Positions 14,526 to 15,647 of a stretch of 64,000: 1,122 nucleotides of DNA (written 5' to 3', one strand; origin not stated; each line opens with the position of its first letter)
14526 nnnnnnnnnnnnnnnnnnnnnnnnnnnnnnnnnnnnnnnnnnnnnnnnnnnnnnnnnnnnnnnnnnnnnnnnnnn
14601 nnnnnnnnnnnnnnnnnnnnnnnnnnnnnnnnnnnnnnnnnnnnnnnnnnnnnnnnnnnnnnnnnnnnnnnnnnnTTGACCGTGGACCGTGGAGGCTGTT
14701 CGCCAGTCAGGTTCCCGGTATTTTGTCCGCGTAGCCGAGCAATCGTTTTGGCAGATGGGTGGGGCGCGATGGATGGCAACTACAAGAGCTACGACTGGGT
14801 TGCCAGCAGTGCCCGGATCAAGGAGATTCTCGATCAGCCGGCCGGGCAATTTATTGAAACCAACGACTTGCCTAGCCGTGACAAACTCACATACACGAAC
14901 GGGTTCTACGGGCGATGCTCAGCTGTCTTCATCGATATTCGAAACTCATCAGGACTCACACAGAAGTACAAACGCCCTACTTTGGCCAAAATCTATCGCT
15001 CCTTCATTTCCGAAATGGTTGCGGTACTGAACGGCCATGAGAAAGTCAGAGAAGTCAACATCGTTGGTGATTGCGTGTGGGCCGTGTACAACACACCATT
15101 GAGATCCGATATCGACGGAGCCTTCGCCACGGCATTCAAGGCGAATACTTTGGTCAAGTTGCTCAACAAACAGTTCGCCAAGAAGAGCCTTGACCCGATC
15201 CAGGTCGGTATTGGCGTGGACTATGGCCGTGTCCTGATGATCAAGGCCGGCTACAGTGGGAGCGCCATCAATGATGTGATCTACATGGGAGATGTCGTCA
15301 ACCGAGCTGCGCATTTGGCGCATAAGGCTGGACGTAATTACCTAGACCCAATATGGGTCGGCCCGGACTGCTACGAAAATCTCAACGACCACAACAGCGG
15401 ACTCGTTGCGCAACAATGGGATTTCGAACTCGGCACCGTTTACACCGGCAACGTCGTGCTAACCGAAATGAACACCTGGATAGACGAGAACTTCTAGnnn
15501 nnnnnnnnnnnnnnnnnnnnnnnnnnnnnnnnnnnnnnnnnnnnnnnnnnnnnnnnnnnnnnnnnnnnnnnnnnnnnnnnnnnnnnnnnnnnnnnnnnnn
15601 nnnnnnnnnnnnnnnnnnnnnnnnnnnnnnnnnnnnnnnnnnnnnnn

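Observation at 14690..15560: Low-GC island encoding a standalone class III nucleotidyl cyclase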

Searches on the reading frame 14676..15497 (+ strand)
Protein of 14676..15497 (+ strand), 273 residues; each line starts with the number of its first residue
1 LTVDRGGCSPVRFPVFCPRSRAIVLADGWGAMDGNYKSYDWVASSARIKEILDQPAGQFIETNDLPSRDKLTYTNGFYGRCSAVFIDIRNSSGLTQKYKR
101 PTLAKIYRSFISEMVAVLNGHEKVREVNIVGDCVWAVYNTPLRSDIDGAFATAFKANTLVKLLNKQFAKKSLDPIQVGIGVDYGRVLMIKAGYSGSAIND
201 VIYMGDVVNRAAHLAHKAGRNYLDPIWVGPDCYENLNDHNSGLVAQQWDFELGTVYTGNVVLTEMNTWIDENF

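Call 3: search_protein_families(library=pfam, proteins=[window:14676-15497:+], max_evalue=0.1)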
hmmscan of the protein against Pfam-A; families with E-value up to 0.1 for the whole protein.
window:14676-15497:+ (273 aa): 1 family
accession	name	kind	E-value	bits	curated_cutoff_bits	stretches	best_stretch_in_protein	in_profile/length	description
PF00211.25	Guanylate_cyc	-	1.1e-09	38.6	21.9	1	78-219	6-141/183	Adenylate and Guanylate cyclase catalytic domain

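Call 4: search_protein_families(library=padloc, proteins=[window:14676-15497:+], max_evalue=0.1)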
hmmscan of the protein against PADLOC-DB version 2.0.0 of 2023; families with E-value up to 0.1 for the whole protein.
window:14676-15497:+ (273 aa): 13 families
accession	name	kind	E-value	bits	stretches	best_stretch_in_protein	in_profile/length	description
PDLC02368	PycC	-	1.2e-97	324.1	1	36-272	1-233/234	-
PDLC02367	PycC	-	1.2e-23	81.8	1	49-241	12-197/226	-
PDLC02369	PycC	-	1.5e-21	75.1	1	81-236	47-191/248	-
PDLC00763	PycC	-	4.6e-15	53.7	1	83-239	56-210/268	Pycsar cyclase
PDLC00766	PycC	-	3.4e-14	50.9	1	61-240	23-199/232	Pycsar cyclase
PDLC02370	PycC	-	6.7e-11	40.1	1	69-222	70-227/340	-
PDLC00765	PycC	-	6.1e-09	33.4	1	100-247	281-423/477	Pycsar cyclase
PDLC00764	PycC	-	7.1e-08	29.8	1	82-221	96-241/449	Pycsar cyclase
PDLC00761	PycC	-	1.5e-06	25.4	1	66-185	91-213/438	Pycsar cyclase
PDLC00762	PycC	-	1.1e-05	22.5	1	144-217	121-191/508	Pycsar cyclase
PDLC02366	PycC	-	1.2e-05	22.4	1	109-217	80-186/486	-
PDLC00767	PycC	-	0.00016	19.2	1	83-189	95-204/337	Pycsar cyclase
PDLC00734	PycC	-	0.0014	15.8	1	85-240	194-349/374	Pycsar cyclase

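Call 5: search_solved_structures(query=window:14769-15497:+, max_evalue=1, show_alignments=3)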
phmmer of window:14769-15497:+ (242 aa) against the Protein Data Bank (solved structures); distinct sequences matched with E-value up to 1: 17.
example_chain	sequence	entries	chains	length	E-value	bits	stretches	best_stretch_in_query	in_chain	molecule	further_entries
5mbg_A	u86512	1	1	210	0.00033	23.2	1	54-184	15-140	Beta subunit of photoactivated adenylyl cyclase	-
7r65_A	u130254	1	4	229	0.00048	22.7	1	30-207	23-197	Adenylate/guanylate cyclase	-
8jsz_A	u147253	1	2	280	0.0013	21.3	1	51-199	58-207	uridylate cyclase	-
2w01_A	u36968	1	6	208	0.0017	20.9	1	54-161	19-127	ADENYLATE CYCLASE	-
3r5g_A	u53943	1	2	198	0.0029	20.1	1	51-184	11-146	CyaB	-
6yii_A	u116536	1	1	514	0.0054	19.3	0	140-185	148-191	Transcriptional regulator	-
6fht_A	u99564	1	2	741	0.024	17.1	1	56-161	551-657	Bacteriophytochrome,Adenylate cyclase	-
8jsf_A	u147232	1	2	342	0.069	15.6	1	35-153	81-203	cytidylate cyclase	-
5fxd_A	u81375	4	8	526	0.21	14.1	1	141-228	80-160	PROBABLE VANILLYL-ALCOHOL OXIDASE | EUGENOL OXIDASE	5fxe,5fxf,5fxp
9h8p_A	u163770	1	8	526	0.26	13.8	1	145-228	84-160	Probable vanillyl-alcohol oxidase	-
8bap_A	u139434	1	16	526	0.26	13.8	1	145-228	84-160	Probable vanillyl-alcohol oxidase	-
9h8q_A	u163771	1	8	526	0.26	13.8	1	145-228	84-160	Probable vanillyl-alcohol oxidase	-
7ywu_A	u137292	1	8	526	0.26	13.8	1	145-228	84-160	Probable vanillyl-alcohol oxidase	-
9gj0_A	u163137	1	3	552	0.28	13.7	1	146-228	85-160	Probable vanillyl-alcohol oxidase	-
8bam_A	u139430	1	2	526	0.67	12.4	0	145-224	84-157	Probable vanillyl-alcohol oxidase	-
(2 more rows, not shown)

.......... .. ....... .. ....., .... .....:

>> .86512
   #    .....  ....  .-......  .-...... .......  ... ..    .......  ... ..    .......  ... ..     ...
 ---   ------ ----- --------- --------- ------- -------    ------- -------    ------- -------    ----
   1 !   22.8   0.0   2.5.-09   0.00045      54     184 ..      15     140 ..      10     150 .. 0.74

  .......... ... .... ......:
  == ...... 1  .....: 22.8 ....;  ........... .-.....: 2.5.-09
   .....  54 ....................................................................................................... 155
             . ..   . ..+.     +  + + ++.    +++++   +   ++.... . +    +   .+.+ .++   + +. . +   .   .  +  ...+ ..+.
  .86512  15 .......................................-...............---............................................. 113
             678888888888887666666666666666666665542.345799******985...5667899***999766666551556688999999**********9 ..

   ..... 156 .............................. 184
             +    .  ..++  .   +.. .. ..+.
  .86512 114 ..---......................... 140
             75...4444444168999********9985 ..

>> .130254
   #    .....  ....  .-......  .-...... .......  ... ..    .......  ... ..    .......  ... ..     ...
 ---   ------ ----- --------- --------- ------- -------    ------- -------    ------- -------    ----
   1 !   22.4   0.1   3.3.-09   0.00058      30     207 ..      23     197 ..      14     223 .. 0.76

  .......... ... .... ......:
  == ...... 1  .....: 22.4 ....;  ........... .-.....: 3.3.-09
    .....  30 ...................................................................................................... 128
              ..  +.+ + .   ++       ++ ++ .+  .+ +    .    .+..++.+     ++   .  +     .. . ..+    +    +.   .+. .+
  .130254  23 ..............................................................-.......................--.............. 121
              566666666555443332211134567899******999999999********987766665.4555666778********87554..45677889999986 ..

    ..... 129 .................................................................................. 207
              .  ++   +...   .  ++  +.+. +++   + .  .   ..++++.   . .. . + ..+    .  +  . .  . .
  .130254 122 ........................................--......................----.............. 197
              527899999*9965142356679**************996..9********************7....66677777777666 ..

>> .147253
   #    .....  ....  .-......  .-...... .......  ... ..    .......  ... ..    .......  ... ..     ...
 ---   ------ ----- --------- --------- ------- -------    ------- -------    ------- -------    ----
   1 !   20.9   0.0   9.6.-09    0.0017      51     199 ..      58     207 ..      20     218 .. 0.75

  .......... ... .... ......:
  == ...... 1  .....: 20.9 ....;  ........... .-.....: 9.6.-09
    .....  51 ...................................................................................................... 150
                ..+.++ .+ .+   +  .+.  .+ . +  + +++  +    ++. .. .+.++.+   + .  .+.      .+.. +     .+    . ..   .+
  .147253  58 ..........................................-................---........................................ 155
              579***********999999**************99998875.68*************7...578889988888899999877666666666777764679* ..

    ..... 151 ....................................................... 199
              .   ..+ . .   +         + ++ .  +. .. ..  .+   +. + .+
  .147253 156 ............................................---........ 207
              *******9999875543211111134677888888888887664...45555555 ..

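Call 7: find_homologous_proteins(query=window:14769-15497:+)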
Query window:14769-15497:+ (242 aa): 1445 proteins with E <= 0.001 among 1693 candidates; the best 120 are listed.
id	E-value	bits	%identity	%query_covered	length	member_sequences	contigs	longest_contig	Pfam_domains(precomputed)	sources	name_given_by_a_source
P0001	2.4e-159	546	99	100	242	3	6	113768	PF00211.26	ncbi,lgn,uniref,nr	ncbi:adenylate/guanylate cyclase domain-containing protein [Mycolicibacterium houstonense]|uniref:ad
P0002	1.6e-134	465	82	100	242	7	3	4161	PF00211.26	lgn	-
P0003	5.3e-134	463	81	100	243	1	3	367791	PF00211.26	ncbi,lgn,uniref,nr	ncbi:Adenylate and Guanylate cyclase catalytic domain [Mycobacteroides abscessus subsp. bolletii]|un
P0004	6.9e-132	456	83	100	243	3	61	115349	PF00211.26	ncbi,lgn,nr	ncbi:Adenylate and Guanylate cyclase catalytic domain protein (plasmid) [Mycobacterium marinum E11]|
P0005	5.0e-130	450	81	100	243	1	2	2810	PF00211.26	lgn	-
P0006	2.2e-127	441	80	100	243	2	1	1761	PF00211.26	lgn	-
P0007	3.2e-127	441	81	100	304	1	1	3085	PF00211.26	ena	-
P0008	9.8e-127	439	79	100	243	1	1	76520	PF00211.26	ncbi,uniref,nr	ncbi:adenylate/guanylate cyclase domain-containing protein [Mycolicibacterium sp. CR10]|uniref:adeny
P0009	2.9e-126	438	77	100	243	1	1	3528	PF00211.26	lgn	-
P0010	2.2e-122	425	76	100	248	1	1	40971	PF00211.26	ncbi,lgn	-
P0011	9.4e-119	413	74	100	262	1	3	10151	PF00211.26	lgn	-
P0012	3.2e-117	408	75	100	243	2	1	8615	PF00211.26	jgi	jgi:class 3 adenylate cyclase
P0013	4.5e-117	408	73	100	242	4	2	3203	PF00211.26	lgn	-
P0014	2.0e-116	405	72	100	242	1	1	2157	PF00211.26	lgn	-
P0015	3.7e-115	401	74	100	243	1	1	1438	PF00211.26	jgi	jgi:class 3 adenylate cyclase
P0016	3.3e-114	398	71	100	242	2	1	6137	PF00211.26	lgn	-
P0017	9.8e-114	397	70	100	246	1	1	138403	PF00211.26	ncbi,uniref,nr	ncbi:adenylate/guanylate cyclase domain-containing protein [Aldersonia sp. NBC_00410]|uniref:adenyla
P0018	1.4e-113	396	73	100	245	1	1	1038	PF00211.26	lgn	-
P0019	9.6e-113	393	72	100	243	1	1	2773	PF00211.26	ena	-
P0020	1.9e-112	392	71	99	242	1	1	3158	PF00211.26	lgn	-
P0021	2.1e-111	389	72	100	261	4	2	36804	PF00211.26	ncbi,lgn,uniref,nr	ncbi:adenylate/guanylate cyclase domain-containing protein [Mycolicibacterium brisbanense]|uniref:ad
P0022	5.9e-111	388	71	100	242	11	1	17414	PF00211.26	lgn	-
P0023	3.9e-110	385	72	99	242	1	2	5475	PF00211.26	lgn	-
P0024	5.3e-110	384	72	98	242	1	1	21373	PF00211.26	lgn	-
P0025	6.2e-110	384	70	100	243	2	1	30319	PF00211.26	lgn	-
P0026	1.3e-109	383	69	100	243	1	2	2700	PF00211.26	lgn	-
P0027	1.5e-109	383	70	99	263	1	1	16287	PF00211.26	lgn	-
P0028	1.9e-109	383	70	99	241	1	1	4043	PF00211.26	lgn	-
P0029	2.0e-109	383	71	99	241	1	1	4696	PF00211.26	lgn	-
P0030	3.4e-109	382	71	99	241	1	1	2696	PF00211.26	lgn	-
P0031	3.5e-109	382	72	100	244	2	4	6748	PF00211.26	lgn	-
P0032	4.1e-109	382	70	100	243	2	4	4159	PF00211.26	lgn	-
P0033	5.9e-109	381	69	100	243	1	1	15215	PF00211.26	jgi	jgi:class 3 adenylate cyclase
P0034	9.2e-109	380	70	99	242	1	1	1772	PF00211.26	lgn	-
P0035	1.0e-108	380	71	99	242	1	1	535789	PF00211.26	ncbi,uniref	ncbi:adenylate/guanylate cyclase domain-containing protein [Nocardia sp. NPDC059228]|uniref:adenylat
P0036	1.1e-108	380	70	100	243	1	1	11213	PF00211.26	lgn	-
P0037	1.6e-108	380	68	100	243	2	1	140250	PF00211.26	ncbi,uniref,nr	ncbi:hypothetical protein AUQ48_17180 [Kocuria flava]|uniref:Guanylate cyclase domain-containing pro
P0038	2.0e-108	379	70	100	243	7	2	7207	PF00211.26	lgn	-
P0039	2.0e-108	379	70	99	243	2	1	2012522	PF00211.26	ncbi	-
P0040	2.1e-108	379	69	100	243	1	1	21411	PF00211.26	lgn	-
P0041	2.2e-108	379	71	98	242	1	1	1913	PF00211.26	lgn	-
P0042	3.0e-108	379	71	98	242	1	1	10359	PF00211.26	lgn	-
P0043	3.6e-108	378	70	100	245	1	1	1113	PF00211.26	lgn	-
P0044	3.9e-108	378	70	98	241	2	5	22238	PF00211.26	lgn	-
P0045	4.1e-108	378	69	100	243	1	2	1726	PF00211.26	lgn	-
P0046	4.2e-108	378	70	99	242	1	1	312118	PF00211.26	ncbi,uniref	ncbi:adenylate/guanylate cyclase domain-containing protein [Nocardioides sp. NPDC000445]|uniref:aden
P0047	4.4e-108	378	70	99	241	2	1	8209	PF00211.26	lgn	-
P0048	7.3e-108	377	71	99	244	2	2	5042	PF00211.26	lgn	-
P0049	8.0e-108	377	85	81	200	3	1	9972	PF00211.26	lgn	-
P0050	1.3e-107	377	71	99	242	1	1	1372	PF00211.26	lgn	-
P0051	1.4e-107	377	68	100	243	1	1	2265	PF00211.26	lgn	-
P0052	1.5e-107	376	68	100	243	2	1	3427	PF00211.26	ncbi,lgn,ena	-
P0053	1.8e-107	376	69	99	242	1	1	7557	PF00211.26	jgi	jgi:class 3 adenylate cyclase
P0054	2.0e-107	376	70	98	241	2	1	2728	PF00211.26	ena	-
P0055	2.3e-107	376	69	99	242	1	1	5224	PF00211.26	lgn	-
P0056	2.6e-107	376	68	100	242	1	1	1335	PF00211.26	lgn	-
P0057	2.6e-107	376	70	99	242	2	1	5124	PF00211.26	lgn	-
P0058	3.3e-107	375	70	98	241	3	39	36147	PF00211.26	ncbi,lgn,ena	-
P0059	4.4e-107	375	69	100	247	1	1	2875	PF00211.26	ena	-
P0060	4.8e-107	375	69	100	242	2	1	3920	PF00211.26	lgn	-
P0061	9.3e-107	374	70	99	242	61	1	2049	PF00211.26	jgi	-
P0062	9.6e-107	374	69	100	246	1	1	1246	PF00211.26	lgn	-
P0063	1.0e-106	374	69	100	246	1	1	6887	PF00211.26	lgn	-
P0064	1.1e-106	374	70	100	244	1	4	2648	PF00211.26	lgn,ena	-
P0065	1.1e-106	374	69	99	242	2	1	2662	PF00211.26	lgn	-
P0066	1.2e-106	373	69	100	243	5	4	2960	PF00211.26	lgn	-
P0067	1.4e-106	373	67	100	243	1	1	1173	PF00211.26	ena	-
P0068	1.4e-106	373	67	100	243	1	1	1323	PF00211.26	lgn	-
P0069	1.7e-106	373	69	100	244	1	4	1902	PF00211.26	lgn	-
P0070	1.9e-106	373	70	99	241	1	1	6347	PF00211.26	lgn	-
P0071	2.0e-106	373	69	99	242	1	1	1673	PF00211.26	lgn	-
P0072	2.3e-106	373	68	100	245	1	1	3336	PF00211.26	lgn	-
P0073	2.6e-106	372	71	99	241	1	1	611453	PF00211.26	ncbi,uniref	ncbi:adenylate/guanylate cyclase domain-containing protein [Gordonia sp. NPDC127522]|uniref:adenylat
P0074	2.6e-106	372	69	99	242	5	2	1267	PF00211.26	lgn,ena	-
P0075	3.1e-106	372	69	99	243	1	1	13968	PF00211.26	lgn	-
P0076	3.2e-106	372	69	100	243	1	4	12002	PF00211.26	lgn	-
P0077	3.3e-106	372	69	99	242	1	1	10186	PF00211.26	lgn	-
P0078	3.3e-106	372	70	99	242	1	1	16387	PF00211.26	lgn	-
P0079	3.5e-106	372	69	99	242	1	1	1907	PF00211.26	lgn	-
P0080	5.4e-106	371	69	99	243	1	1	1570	PF00211.26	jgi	-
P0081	5.4e-106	371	70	98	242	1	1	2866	PF00211.26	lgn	-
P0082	6.6e-106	371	70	99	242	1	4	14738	PF00211.26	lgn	-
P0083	7.2e-106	371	67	100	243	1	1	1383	PF00211.26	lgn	-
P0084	8.2e-106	371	70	99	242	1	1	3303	PF00211.26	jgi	-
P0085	8.6e-106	371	69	99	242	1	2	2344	PF00211.26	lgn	-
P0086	9.8e-106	370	69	99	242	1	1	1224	PF00211.26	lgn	-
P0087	1.0e-105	370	69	98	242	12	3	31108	PF00211.26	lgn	-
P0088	1.2e-105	370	68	100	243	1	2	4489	PF00211.26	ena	-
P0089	2.2e-105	369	69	99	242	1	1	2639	PF00211.26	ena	-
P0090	2.3e-105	369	69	100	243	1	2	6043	PF00211.26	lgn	-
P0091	2.4e-105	369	69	99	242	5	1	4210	PF00211.26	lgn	-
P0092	3.5e-105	369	70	98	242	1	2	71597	PF00211.26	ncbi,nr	ncbi:MAG: adenylate/guanylate cyclase domain-containing protein [Nocardiaceae bacterium]|nr:adenylat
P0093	3.6e-105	369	68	100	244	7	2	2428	PF00211.26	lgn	-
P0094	4.0e-105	368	69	100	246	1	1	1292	PF00211.26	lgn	-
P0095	4.3e-105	368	68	100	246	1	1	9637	PF00211.26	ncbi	ncbi:adenylate/guanylate cyclase domain-containing protein [Rhodococcus koreensis]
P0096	4.9e-105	368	69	99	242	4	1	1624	PF00211.26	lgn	-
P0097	5.0e-105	368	68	99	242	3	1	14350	PF00211.26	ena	-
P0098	5.8e-105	368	67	100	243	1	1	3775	PF00211.26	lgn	-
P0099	6.5e-105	368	68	99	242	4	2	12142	PF00211.26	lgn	-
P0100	8.5e-105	367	70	98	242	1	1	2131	PF00211.26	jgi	jgi:class 3 adenylate cyclase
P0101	8.6e-105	367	69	99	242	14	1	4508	PF00211.26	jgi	jgi:class 3 adenylate cyclase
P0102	1.0e-104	367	69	99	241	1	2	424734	PF00211.26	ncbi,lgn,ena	-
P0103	1.1e-104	367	68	99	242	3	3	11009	PF00211.26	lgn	-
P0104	1.1e-104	367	66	100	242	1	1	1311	PF00211.26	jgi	jgi:class 3 adenylate cyclase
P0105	1.2e-104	367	66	100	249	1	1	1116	PF00211.26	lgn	-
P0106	1.4e-104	367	67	100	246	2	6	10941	PF00211.26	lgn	-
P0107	1.4e-104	367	67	100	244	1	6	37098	PF00211.26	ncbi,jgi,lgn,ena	ncbi:MAG: adenylate/guanylate cyclase domain-containing protein [Nocardioides sp.]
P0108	1.6e-104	367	70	99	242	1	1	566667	PF00211.26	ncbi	ncbi:adenylate/guanylate cyclase domain-containing protein [Myceligenerans cantabricum]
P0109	1.7e-104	366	68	98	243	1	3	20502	PF00211.26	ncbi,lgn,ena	-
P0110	2.4e-104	366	71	98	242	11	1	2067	PF00211.26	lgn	-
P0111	2.4e-104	366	68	100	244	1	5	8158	PF00211.26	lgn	-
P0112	2.6e-104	366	68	99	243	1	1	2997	PF00211.26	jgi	jgi:class 3 adenylate cyclase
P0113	2.8e-104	366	70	99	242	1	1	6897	PF00211.26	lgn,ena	-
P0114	2.9e-104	366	67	100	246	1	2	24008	PF00211.26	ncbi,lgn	-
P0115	2.9e-104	366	67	100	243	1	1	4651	PF00211.26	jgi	jgi:class 3 adenylate cyclase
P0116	3.0e-104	366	67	100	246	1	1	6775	PF00211.26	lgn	-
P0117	3.3e-104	365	68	99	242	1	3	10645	PF00211.26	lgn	-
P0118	3.4e-104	365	69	99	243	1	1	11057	PF00211.26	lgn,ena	-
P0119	4.4e-104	365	68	98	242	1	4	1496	PF00211.26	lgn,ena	-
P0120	4.7e-104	365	68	99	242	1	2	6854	PF00211.26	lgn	-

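Call 8: find_encoding_contigs(protein=P0004, flank=6000, max_places=4)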
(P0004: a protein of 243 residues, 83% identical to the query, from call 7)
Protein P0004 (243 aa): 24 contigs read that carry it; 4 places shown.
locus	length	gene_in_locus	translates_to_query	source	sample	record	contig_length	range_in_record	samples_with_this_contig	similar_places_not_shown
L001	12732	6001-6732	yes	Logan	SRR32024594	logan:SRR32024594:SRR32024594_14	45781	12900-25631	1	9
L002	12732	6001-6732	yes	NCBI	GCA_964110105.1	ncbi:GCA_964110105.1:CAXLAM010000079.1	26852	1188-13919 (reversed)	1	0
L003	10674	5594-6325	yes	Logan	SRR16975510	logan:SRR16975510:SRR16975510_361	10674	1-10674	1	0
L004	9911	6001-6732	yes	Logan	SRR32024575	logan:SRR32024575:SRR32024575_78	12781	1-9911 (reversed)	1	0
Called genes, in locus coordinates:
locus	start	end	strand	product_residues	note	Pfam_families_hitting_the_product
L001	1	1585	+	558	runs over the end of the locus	PF00082:Peptidase_S8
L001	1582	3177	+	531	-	PF11203:EccE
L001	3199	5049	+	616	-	PF21545:T7SS_EccA1_N, PF00004:AAA, PF07728:AAA_5 (weak), PF17866:AAA_lid_6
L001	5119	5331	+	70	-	-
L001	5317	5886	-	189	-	PF18967:PycTM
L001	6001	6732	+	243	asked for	PF00211:Guanylate_cyc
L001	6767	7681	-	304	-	-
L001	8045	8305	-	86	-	-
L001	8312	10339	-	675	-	-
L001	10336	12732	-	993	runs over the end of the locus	PF12846:AAA_10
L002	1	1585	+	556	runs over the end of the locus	PF00082:Peptidase_S8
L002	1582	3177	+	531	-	PF11203:EccE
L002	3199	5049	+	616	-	PF21545:T7SS_EccA1_N, PF00004:AAA, PF07728:AAA_5 (weak), PF17866:AAA_lid_6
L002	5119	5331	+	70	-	-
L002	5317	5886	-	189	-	PF18967:PycTM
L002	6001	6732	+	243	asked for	PF00211:Guanylate_cyc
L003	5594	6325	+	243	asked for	PF00211:Guanylate_cyc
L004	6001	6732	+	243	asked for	PF00211:Guanylate_cyc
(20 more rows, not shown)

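Call 9: find_encoding_contigs(protein=P0017, flank=6000, max_places=3)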
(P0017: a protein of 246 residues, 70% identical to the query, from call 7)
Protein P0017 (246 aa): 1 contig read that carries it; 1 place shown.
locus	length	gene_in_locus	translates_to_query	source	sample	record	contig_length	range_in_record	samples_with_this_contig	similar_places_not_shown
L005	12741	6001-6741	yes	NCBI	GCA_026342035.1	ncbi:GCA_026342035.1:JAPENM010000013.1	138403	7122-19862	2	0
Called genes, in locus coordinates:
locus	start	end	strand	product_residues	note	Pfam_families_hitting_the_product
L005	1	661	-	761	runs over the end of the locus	PF13576:Pentapeptide_3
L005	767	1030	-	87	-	-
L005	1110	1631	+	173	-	-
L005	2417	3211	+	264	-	PF01507:PAPS_reduct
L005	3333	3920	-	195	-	-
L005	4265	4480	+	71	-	-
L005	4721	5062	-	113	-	-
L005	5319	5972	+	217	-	PF18967:PycTM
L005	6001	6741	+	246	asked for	PF00211:Guanylate_cyc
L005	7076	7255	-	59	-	-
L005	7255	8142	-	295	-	-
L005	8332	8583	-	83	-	-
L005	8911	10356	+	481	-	PF02450:LCAT, PF07819:PGAP1 (weak)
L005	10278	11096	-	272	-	-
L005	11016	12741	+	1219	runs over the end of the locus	PF24807:WD40_CDC20-Fz, PF25174:Beta-prop_THOC3, PF25175:Beta-prop_WDR5, PF25174:Beta-prop_THOC3, PF25175:Beta-prop_WDR5, PF24807:WD40_CDC20-Fz, PF25173:Beta-prop_WDR3_1st, PF24814:WD40_Prp19, +17 more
